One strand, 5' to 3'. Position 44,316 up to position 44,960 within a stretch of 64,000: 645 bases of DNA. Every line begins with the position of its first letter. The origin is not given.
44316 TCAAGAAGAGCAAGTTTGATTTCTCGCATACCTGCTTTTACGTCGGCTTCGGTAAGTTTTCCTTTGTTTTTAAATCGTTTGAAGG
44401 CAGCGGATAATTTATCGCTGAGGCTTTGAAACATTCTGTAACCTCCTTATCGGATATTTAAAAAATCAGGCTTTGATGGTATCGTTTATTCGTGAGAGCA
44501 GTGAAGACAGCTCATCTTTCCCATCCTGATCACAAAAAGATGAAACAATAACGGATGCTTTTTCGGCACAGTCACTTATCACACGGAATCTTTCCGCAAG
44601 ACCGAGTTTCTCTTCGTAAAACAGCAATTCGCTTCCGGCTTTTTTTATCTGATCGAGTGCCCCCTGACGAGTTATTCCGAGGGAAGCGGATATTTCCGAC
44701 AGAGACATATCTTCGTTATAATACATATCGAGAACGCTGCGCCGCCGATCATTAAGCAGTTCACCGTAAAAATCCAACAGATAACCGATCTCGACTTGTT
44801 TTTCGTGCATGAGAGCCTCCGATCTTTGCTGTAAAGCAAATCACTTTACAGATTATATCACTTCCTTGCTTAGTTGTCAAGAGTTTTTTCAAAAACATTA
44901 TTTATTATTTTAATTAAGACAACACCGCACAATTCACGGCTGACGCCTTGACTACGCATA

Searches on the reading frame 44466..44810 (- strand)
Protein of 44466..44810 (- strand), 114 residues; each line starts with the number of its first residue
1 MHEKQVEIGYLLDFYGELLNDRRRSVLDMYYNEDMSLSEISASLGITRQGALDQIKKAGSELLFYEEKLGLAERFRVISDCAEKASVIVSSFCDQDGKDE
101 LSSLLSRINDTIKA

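Call 74: find_encoding_contigs(protein=window:44466-44810:-, flank=1500, max_places=10)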
Protein window:44466-44810:- (114 aa): 5 contigs read that carry it; 4 places shown.
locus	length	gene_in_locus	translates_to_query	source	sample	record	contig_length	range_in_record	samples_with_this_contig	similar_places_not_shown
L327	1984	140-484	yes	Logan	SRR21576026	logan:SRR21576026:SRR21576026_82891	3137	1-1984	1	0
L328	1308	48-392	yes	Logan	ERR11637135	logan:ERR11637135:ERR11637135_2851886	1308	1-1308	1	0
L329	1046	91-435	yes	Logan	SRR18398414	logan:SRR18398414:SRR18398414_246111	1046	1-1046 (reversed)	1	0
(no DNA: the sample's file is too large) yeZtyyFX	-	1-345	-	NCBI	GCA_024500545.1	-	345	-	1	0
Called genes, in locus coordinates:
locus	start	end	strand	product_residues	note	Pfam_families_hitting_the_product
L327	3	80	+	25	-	?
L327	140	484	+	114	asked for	PF04297:UPF0122, PF04545:Sigma70_r4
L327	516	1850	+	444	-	PF02881:SRP54_N, PF00448:SRP54, PF01656:CbiA (weak), PF02978:SRP_SPB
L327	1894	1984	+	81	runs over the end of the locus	PF00886:Ribosomal_S16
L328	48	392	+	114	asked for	PF04297:UPF0122, PF04545:Sigma70_r4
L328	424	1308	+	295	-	?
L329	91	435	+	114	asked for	PF04297:UPF0122, PF04545:Sigma70_r4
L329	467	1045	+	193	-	?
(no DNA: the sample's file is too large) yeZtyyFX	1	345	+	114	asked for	PF04297:UPF0122, PF04545:Sigma70_r4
